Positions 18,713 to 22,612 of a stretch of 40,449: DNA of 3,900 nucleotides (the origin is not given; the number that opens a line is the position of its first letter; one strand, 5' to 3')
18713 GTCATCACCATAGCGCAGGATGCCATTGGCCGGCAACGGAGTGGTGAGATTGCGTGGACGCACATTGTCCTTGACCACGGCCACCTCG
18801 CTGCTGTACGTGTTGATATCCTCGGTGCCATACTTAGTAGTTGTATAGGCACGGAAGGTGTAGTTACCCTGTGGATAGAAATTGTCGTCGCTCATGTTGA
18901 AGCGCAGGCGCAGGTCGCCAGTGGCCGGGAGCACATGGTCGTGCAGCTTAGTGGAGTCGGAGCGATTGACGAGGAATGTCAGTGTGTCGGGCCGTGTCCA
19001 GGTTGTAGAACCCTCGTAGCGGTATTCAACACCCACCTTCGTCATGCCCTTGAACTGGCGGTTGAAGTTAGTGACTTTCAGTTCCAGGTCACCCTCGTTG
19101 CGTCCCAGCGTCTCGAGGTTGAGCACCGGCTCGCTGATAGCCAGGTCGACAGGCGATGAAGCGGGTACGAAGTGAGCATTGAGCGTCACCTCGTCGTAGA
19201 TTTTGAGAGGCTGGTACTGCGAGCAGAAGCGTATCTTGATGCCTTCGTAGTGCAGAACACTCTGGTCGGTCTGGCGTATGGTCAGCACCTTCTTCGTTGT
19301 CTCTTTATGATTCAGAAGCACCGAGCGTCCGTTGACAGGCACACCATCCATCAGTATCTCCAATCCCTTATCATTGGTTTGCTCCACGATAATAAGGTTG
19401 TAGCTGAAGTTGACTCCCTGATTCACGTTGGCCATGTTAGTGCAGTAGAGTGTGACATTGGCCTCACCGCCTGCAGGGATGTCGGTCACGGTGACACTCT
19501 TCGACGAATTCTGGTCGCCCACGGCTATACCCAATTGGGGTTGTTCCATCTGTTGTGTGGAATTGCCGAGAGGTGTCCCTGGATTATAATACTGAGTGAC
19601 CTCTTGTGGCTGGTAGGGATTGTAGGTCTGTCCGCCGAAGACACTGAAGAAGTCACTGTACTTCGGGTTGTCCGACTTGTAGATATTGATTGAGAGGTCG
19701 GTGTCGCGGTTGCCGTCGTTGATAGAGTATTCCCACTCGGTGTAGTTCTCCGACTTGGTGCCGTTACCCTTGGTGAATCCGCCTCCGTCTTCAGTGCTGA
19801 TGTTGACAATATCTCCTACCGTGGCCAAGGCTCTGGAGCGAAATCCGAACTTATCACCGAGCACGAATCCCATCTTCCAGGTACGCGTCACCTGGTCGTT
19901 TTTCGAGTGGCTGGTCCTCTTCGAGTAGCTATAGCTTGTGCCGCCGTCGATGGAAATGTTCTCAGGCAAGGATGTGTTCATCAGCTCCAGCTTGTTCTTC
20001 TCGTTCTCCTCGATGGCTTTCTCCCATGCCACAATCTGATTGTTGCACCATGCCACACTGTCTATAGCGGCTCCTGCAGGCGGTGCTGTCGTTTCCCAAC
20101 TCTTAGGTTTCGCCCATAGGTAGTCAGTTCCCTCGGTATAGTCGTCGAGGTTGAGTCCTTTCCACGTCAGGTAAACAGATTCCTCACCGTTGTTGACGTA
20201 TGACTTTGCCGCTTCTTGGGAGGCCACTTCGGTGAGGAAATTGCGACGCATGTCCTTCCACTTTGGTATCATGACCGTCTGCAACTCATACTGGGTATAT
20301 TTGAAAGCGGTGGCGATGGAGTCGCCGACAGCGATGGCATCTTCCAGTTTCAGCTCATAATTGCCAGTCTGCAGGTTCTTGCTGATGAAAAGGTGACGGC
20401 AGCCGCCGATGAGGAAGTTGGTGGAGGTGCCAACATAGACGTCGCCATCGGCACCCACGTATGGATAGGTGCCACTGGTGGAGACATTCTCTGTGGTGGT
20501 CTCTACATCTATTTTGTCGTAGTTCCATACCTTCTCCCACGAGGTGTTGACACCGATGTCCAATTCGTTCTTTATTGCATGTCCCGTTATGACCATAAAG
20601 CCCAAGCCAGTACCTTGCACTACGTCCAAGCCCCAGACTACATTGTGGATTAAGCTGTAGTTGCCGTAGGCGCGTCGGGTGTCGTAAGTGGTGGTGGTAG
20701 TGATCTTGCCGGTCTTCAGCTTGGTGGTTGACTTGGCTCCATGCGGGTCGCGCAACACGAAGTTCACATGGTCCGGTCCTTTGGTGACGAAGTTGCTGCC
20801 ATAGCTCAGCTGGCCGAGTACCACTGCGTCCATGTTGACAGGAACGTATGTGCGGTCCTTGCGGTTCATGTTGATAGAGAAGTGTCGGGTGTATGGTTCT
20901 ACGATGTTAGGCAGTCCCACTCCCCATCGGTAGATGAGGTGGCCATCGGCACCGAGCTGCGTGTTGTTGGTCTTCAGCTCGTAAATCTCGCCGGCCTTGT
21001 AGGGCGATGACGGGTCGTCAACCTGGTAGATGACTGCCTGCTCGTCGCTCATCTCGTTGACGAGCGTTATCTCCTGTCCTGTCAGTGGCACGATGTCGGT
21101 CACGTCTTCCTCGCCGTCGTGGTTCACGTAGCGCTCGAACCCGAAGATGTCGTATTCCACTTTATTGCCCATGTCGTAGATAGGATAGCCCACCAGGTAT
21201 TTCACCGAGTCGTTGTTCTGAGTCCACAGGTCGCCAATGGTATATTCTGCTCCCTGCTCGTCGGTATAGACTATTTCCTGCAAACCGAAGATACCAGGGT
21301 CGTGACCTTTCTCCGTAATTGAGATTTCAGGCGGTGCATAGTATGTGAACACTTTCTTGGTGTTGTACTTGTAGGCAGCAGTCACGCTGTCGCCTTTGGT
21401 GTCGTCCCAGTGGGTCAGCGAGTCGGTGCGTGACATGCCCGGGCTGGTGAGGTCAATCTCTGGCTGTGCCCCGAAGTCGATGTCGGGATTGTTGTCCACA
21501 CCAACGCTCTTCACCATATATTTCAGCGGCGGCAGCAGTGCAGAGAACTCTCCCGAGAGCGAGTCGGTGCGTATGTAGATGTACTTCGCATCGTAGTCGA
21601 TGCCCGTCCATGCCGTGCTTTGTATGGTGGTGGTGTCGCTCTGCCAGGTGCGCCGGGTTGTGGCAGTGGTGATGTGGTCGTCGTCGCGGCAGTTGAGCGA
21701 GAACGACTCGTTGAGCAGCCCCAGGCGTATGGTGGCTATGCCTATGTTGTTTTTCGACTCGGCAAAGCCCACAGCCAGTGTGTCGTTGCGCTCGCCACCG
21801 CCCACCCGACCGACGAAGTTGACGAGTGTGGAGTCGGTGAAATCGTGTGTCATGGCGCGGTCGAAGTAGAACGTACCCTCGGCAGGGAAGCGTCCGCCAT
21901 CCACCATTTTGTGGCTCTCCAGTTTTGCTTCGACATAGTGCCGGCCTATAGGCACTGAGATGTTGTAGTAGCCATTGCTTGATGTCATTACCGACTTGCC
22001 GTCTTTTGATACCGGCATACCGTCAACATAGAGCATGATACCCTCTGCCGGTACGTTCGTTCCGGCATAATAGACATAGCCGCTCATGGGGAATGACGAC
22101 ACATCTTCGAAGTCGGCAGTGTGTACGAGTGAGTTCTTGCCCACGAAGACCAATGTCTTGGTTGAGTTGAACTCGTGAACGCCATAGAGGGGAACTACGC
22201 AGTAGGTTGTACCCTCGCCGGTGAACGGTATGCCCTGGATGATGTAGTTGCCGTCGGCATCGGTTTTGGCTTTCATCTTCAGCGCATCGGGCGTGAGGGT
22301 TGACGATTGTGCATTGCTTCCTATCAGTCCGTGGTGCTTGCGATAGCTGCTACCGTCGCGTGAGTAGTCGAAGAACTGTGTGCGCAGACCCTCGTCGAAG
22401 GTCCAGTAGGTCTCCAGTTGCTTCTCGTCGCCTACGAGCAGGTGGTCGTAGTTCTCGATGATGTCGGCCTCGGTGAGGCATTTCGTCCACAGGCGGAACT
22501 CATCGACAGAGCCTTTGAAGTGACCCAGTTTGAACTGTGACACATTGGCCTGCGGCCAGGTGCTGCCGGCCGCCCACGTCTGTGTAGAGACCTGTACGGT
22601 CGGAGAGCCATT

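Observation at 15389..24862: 3157-aa T9SS cargo protein with a lectin-rich architecture and no catalytic motif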

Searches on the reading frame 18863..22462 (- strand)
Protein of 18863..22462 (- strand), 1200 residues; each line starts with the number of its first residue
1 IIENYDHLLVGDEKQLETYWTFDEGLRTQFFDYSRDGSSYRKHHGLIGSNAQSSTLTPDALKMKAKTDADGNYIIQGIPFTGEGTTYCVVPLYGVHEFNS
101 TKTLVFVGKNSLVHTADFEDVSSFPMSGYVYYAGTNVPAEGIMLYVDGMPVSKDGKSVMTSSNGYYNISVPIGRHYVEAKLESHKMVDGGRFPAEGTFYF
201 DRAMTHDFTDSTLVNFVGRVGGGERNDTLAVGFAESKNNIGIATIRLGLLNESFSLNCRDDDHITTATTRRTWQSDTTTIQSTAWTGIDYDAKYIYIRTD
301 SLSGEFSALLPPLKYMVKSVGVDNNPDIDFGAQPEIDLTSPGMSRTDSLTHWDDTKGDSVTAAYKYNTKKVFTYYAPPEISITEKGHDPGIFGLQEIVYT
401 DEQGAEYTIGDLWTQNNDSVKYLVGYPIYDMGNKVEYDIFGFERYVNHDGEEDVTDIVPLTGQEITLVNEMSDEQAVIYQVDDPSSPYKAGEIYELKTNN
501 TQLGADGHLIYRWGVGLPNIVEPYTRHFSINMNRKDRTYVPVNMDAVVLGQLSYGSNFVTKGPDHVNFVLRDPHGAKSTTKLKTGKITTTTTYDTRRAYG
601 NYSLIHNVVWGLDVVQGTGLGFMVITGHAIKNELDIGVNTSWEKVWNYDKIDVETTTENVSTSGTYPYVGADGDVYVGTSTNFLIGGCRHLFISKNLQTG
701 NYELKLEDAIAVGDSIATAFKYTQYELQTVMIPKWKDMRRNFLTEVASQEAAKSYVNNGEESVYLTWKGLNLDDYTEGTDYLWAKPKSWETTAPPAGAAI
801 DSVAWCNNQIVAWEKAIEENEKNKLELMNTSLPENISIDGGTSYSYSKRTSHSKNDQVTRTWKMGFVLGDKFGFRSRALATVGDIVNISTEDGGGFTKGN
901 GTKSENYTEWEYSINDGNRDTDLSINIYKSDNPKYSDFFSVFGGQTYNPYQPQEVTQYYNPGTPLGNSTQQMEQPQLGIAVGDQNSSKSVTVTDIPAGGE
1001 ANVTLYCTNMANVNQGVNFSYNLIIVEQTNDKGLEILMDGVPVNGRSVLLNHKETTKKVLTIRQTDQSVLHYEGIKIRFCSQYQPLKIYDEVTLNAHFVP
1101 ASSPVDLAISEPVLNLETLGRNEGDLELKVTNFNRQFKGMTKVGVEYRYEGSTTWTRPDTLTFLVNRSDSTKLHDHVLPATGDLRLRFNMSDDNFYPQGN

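Call 43: predict_structure(alignment_id=A2)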
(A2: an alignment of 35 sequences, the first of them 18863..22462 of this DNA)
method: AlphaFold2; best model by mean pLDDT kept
length: 1200 residues; sequences in the alignment: 35
mean_pLDDT: 73.6   pTM: 0.43
mean pLDDT of the five models: 73.6, 73.5, 71.7, 70.7, 69.7
residues with pLDDT >= 90: 154; 70-90: 694; 50-70: 204; < 50: 148
segments of 3 or more residues with pLDDT < 50: 1-120, 617-628, 649-657
pLDDT, mean of each block of 10 residues (from residue 1): 25 25 25 24 24 27 28 30 33 37 36 38 84 91 90 82 89 89 89 89 88 92 80 81 92 88 84 82 90 92 90 92 84 86 86 78 88 88 85 84 68 83 89 85 87 84 86 73 78 75 85 83 86 81 87 64 78 80 62 68 73 49 43 65 52 47 64 81 66 81 79 60 85 83 86 81 85 82 83 61 83 89 87 78 74 56 61 61 73 65 64 74 83 83 73 80 81 86 86 84 89 67 87 85 83 81 82 90 79 87 71 66 75 72 75 68 74 70 75 62
secondary structure, 60 per line:
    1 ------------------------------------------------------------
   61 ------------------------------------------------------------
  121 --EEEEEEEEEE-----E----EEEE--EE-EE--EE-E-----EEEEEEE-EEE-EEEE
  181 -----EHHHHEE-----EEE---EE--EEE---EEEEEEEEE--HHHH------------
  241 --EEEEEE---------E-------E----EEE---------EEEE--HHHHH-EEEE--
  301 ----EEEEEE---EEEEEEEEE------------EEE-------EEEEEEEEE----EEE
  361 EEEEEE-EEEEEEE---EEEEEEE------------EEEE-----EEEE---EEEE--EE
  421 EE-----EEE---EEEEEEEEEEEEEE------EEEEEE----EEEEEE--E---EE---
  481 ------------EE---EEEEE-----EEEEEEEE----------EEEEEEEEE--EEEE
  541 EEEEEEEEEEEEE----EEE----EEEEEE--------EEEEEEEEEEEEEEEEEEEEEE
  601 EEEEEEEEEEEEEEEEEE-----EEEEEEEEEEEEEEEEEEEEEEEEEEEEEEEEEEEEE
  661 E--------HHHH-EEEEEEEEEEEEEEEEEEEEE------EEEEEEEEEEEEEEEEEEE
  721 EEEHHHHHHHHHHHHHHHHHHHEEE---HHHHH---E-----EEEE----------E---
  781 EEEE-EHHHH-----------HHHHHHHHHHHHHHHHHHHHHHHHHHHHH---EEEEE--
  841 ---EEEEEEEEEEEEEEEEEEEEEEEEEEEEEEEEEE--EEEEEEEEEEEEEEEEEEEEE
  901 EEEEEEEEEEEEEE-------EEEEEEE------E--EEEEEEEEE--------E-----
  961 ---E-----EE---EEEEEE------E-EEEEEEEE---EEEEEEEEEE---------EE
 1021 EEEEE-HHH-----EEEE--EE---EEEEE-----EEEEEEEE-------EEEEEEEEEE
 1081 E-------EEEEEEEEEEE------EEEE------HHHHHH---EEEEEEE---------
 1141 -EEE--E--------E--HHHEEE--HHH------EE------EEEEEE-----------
elements in order (helices of 4 or more, strands of 3 or more residues): E123-132 E143-146 E165-171 E173-175 E177-180 H187-190 E198-200 E208-210 E214-222 H225-228 E243-248 E271-273 E283-286 H289-293 E295-298 E305-310 E314-322 E335-337 E345-353 E358-366 E368-374 E378-384 E397-400 E406-409 E413-416 E419-422 E428-430 E434-447 E454-459 E464-469 E498-502 E508-515 E526-534 E537-553 E558-560 E565-570 E579-618 E624-661 H670-673 E675-695 E702-723 H724-742 E743-745 H749-753 E763-766 E781-784 H787-790 H802-830 E834-838 E844-877 E880-914 E922-928 E938-946 E975-980 E989-996 E1000-1009 E1019-1025 E1035-1038 E1046-1050 E1056-1063 E1071-1081 E1089-1099 E1106-1109 H1116-1121 E1125-1131 E1142-1144 E1162-1164 E1184-1189
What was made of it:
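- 21863..22459 (-): Most conserved stretch of the family (aa 802-950, up to 81% identity), with CarboxypepD_reg-like sandwiches up to aa ~1000. Residues 801-920 were not modelled by AF2 (pLDDT ~25-38, call 43).
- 19721..20887 (-): Long-hairpin module, aa ~1326-1714. Three hairpins (1379-1418/1424-1461 and 1644-1677/1680-1714 with strands of 34-40 residues; 1475-1495/1502-1523 with strands of 21-22) plus helices 1524-1542 and 1602-1630. AF2 (call 43): pLDDT 43-73 in the two long hairpins and ~60-86 in the core of the module.
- AF2 predicts hairpins with strands of 34-40 residues (call 43). Their pLDDT is only 43-73 (call 43).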

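Call 47: fold_search(model_id=the predicted structure, library=pdb)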
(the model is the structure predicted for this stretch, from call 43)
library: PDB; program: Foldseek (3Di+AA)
matches with E <= 10: 1354; with E <= 0.001: 39
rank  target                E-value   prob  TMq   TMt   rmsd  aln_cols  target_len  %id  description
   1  5a42                  6.5e-11  1.00  0.08  0.07  47.0      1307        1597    8  Cryo-EM single particle 3D reconstruction of the native conformation of E. coli alpha-2-macroglobulin (ECAM) (released 2015-07-29)
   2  9ijj_O                1.1e-09  1.00  0.10  0.10  78.4      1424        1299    9  In situ structure of the central apparatus in mouse sperm axoneme. (released 2025-06-04)
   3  4u4j                  3.4e-09  0.99  0.08  0.07  44.5      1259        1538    7  Crystal structure of Salmonella alpha-2-macroglobulin mutant Y1175G (released 2014-09-17)
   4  4u48                  4.6e-09  0.99  0.08  0.07  44.1      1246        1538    7  Crystal structure of Salmonella alpha-2-macroglobulin (released 2014-09-17)
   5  4ziq                  3.2e-08  0.99  0.07  0.06  51.5      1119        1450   10  Crystal structure of trypsin activated alpha-2-macroglobulin from Escherichia coli. (released 2015-06-10)
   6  9u62_E                3.4e-08  0.99  0.08  0.07  49.7      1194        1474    9  AP pathways C3 convertase C3bBbP and C3 complex (released 2026-01-14)
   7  8ayh_B                2.5e-07  0.98  0.08  0.10  46.6      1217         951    9  Structure of Complement C5 in Complex with small molecule inhibitor and CVF (released 2022-12-21)
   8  9ijj_4G               3.7e-07  0.92  0.10  0.03  77.7      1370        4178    7  In situ structure of the central apparatus in mouse sperm axoneme. (released 2025-06-04)
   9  7r5k_10               4.1e-07  0.77  0.07  0.05  46.2      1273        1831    8  Human nuclear pore complex (constricted) (released 2022-06-22)
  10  7q62_B                4.7e-07  0.98  0.09  0.12  46.6      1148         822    8  Structure of TEV cleaved A2ML1 dimer (A2ML1-TT dimer) (released 2022-04-20)
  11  9fx3_A                1.0e-06  0.97  0.08  0.08  42.9      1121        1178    8  Structure of active human CD109 (released 2025-03-19)
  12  9ijj_4H               1.1e-06  0.89  0.10  0.04  77.3      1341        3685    7  In situ structure of the central apparatus in mouse sperm axoneme. (released 2025-06-04)
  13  6grs_B                2.3e-06  0.80  0.06  0.10  38.7       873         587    8  Paired immunoglobulin-like receptor B (PirB) or Leukocyte immunoglobulin-like receptor subfamily B member 3 (LILRB3) f (released 2019-02-06)
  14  8wa2_D                2.6e-06  0.87  0.10  0.08  45.0      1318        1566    8  cryo-EM structure of native mastigonemes isolated from Chlamydomonas reinhardtii at 3.0 angstrom resolution (released 2024-04-10)
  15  7sqc_2A               3.7e-06  0.90  0.08  0.12  46.0      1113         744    7  Ciliary C1 central pair apparatus isolated from Chlamydomonas reinhardtii (released 2022-04-13)
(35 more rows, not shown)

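Call 66: fold_search(model_id=the predicted structure, library=viral)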
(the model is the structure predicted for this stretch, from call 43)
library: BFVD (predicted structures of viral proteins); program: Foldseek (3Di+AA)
matches with E <= 10: 449; with E <= 0.001: 24
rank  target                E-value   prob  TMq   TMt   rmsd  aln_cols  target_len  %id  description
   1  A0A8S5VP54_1          7.2e-11  1.00  0.08  0.07  47.9      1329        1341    9  (no name in the UniProt tables at hand)
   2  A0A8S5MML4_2          2.7e-09  1.00  0.11  0.15  23.3       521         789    9  Cell wall surface anchor family domain protein [Siphoviridae sp. ctxc31]
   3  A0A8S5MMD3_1          5.1e-09  0.99  0.06  0.07  54.1       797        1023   12  Baseplate J like protein [Siphoviridae sp. ctxc31]
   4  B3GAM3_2              2.3e-08  1.00  0.09  0.12  46.7      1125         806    8  AMDV4_2 [uncultured virus]
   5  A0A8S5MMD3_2          2.8e-08  0.97  0.07  0.08  66.3      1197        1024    8  Baseplate J like protein [Siphoviridae sp. ctxc31]
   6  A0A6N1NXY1            3.0e-08  0.99  0.10  0.11  51.8      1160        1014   10  DUF11 domain-containing protein [Tupanvirus soda lake]
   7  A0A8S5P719            4.4e-08  1.00  0.10  0.12  47.3       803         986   10  Baseplate wedge protein (Fragment) [Herelleviridae sp. cttEB8]
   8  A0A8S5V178            7.4e-08  1.00  0.10  0.10  36.5       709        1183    9  Baseplate J like protein [Siphoviridae sp. ct3r22]
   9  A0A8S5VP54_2          9.3e-07  0.95  0.06  0.06  35.8       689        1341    8  (no name in the UniProt tables at hand)
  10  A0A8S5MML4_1          1.6e-06  1.00  0.09  0.12  32.4       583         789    9  Cell wall surface anchor family domain protein [Siphoviridae sp. ctxc31]
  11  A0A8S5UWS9            2.2e-06  0.89  0.08  0.11  49.2      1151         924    8  Uncharacterized protein [Siphoviridae sp. ctzO58]
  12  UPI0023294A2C         2.6e-06  0.77  0.08  0.09  42.5      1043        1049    8  (no name look-up for this kind of identifier)
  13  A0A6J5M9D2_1          1.3e-05  0.63  0.07  0.09  52.6      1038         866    8  Uncharacterized protein [uncultured Caudovirales phage]
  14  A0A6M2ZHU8            2.5e-05  0.41  0.09  0.08  68.9      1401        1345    8  Outer capsid protein [Synechococcus phage S-SCSM1]
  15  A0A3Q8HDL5            2.8e-05  0.80  0.09  0.13  60.7       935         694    8  (no name in the UniProt tables at hand)
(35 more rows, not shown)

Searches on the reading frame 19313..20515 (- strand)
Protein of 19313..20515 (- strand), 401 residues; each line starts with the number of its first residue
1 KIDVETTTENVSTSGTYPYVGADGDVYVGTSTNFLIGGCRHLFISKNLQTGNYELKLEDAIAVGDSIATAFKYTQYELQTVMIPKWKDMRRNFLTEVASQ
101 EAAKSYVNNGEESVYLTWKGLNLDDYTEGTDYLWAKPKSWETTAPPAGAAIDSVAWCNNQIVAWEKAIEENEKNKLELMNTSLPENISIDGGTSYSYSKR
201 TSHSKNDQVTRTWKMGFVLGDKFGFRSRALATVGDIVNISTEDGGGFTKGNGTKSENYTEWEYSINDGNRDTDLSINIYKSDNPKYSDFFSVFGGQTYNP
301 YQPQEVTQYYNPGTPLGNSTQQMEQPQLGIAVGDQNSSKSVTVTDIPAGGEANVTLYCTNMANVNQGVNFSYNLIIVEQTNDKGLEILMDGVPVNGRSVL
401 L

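Call 10: search_protein_families(library=pfam, proteins=[window:19313-20515:-], max_evalue=10)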
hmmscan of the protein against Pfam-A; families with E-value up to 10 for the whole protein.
window:19313-20515:- (401 aa): 1 family
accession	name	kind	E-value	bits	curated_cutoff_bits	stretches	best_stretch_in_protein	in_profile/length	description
PF07802.16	GCK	-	0.13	13.1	27.2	1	157-179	14-36/74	GCK domain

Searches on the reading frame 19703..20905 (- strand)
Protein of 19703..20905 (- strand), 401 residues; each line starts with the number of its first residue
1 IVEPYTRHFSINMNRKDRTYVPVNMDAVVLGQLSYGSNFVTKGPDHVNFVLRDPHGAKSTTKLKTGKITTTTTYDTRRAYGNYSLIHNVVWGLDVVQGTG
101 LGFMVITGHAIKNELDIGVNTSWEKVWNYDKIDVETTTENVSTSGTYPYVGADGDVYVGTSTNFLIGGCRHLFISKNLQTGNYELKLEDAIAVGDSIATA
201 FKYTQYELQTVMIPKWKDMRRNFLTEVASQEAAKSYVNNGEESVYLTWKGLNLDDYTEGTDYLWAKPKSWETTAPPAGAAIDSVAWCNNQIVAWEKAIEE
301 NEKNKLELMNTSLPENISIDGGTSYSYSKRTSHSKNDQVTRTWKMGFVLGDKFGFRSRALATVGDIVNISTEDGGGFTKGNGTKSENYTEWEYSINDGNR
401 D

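Call 99: search_solved_structures(query=A8, max_evalue=10, show_alignments=2)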
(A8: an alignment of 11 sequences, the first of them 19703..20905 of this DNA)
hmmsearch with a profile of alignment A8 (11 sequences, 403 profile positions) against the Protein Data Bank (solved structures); distinct sequences matched with E-value up to 10: 0.
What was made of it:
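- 19721..20887 (-): No PDB sequence match at E<=10 (call 99).
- On MACPF or aerolysin-type pore-forming toxins: No PDB sequence hit for residues 1320-1720 (call 99).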

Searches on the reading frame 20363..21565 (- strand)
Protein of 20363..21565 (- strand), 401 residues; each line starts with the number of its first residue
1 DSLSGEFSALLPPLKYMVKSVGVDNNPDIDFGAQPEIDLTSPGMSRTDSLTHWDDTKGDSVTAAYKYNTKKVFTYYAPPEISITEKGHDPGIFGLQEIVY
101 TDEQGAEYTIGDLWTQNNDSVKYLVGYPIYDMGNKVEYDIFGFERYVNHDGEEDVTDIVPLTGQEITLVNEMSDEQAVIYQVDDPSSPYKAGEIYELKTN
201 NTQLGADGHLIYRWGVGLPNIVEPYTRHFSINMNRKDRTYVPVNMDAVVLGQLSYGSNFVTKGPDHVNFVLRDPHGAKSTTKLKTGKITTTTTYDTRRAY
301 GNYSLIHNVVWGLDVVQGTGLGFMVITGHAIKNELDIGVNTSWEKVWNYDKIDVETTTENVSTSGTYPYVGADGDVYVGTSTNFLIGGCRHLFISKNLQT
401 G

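Call 10: search_protein_families(library=pfam, proteins=[window:20363-21565:-], max_evalue=10)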
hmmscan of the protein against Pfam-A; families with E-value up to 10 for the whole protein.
window:20363-21565:- (401 aa): 1 family
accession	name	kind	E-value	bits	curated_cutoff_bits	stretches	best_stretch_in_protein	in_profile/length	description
PF06186.16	DUF992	-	0.069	13.4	22.7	1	331-391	58-116/143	Protein of unknown function (DUF992)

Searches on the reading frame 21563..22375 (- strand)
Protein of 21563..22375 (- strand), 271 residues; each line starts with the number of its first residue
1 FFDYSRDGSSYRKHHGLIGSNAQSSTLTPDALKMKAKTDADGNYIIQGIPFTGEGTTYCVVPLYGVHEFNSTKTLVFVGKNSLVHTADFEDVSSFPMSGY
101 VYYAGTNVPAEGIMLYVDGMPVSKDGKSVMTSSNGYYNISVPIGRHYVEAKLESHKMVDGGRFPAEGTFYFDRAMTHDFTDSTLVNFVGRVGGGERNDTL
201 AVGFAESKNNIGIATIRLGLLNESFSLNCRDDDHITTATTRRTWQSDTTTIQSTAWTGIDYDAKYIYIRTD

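Call 10: search_protein_families(library=pfam, proteins=[window:21563-22375:-], max_evalue=10)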
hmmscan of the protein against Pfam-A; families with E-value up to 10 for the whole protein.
window:21563-22375:- (271 aa): 2 families
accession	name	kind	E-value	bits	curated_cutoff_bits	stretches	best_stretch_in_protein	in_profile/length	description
PF13620.12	CarboxypepD_reg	-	2.8e-06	28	32.3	2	98-153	3-57/82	Carboxypeptidase regulatory-like domain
PF13715.12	CarbopepD_reg_2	-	0.0013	19.2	32.2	1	98-149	2-49/88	CarboxypepD_reg-like domain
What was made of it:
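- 21863..22459 (-): CarboxypepD_reg scores 28 bits, below the cut-off (call 10).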
